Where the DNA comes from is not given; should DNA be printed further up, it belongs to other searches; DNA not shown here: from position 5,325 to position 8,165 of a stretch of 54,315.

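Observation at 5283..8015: Adenosine-deaminase-fold enzyme fused to a LOG/SLOG-like domain and co-transcribed with a 42-aa HTH mini-ORF: a possible ligand-gated purine-nucleotide deaminase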

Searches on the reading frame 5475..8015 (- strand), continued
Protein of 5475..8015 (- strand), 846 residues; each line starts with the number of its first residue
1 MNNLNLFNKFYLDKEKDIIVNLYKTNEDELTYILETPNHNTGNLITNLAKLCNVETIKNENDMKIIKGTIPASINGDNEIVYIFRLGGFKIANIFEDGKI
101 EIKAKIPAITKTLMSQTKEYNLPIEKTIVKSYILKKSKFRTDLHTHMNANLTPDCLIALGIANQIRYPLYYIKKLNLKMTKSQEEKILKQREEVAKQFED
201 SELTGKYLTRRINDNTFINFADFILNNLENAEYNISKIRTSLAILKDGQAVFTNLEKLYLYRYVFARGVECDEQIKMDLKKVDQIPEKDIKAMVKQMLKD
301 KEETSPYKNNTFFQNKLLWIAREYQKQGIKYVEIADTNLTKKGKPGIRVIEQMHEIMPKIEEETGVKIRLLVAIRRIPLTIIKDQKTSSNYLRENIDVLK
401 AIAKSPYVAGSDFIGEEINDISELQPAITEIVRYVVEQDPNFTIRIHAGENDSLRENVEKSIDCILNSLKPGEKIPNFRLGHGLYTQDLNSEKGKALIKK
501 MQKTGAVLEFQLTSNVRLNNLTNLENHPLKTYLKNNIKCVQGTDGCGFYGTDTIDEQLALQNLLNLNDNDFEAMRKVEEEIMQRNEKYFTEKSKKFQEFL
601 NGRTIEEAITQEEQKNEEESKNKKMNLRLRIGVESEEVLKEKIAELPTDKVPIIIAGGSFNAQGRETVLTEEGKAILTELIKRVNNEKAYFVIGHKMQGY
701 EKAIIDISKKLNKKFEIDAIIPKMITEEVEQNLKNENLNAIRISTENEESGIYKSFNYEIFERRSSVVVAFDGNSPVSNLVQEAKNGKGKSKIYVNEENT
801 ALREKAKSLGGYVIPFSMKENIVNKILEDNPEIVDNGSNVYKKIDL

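Call 102: search_solved_structures(query=A2, max_evalue=1e-17, show_alignments=1)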
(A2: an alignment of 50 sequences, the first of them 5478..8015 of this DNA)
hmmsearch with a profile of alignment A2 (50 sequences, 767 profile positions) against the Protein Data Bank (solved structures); distinct sequences matched with E-value up to 1e-17: 7.
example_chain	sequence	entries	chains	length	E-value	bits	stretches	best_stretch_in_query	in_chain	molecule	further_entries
6n9m_A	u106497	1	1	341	1.3e-19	73.3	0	238-494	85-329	Adenosine deaminase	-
6ii7_A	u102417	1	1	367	6e-19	71.1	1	312-476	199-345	Adenosine deaminase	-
3ewd_A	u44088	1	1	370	1.4e-18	69.9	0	329-483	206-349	Adenosine deaminase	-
3ewc_A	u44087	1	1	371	1.4e-18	69.9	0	329-483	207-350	Adenosine deaminase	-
2amx_A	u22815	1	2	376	4e-18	68.3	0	341-477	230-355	adenosine deaminase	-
6n91_A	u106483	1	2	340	4.5e-18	68.2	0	276-474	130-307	Adenosine deaminase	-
2pgf_A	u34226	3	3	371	7.2e-18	67.5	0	329-478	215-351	adenosine deaminase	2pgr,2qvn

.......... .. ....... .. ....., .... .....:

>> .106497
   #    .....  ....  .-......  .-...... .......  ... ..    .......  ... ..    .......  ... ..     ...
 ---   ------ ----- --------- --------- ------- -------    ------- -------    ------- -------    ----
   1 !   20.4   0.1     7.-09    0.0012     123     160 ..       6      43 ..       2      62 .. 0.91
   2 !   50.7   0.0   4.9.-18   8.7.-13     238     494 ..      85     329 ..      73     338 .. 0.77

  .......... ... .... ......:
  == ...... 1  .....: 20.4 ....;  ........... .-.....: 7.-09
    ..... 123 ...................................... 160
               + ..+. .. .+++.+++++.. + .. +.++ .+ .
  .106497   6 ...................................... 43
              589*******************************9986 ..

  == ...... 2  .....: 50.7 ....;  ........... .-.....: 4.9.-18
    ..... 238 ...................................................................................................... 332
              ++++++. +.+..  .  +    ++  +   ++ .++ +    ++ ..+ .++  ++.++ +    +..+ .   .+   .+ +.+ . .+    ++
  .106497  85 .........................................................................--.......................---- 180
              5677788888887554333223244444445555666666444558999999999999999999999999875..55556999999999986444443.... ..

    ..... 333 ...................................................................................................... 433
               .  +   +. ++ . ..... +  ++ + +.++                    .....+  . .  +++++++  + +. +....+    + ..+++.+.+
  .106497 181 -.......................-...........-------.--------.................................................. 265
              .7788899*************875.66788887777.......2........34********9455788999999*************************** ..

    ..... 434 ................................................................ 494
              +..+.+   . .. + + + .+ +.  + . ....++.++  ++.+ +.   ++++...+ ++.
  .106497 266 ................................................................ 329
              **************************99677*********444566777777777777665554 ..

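Call 104: search_dna_similar(query=window:5478-8015:-, collection=plasmids, mode=protein, max_evalue=0.00001, max_rows=10)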
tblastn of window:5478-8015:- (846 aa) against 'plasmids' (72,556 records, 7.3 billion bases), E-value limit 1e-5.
Records with a match: 1; places in all: 1; records where one place covers at least 80% of the query: 0.
Best place of each record, by identity: <60% 1.
By first word of the organism name: Treponema 1.
By predicted mobility (MOB-suite, as given by PLSDB): non-mobilizable 1.
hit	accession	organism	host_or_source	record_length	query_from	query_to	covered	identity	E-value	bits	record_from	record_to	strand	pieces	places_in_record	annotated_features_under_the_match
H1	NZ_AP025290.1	Treponema saccharophilum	-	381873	272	556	34%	24.5%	1e-6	61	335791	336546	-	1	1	add: adenosine deaminase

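Call 105: search_dna_similar(query=window:5478-8015:-, collection=phages, mode=protein, max_evalue=0.00001, max_rows=10)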
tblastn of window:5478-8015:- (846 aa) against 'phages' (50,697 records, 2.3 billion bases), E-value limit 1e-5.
No match.
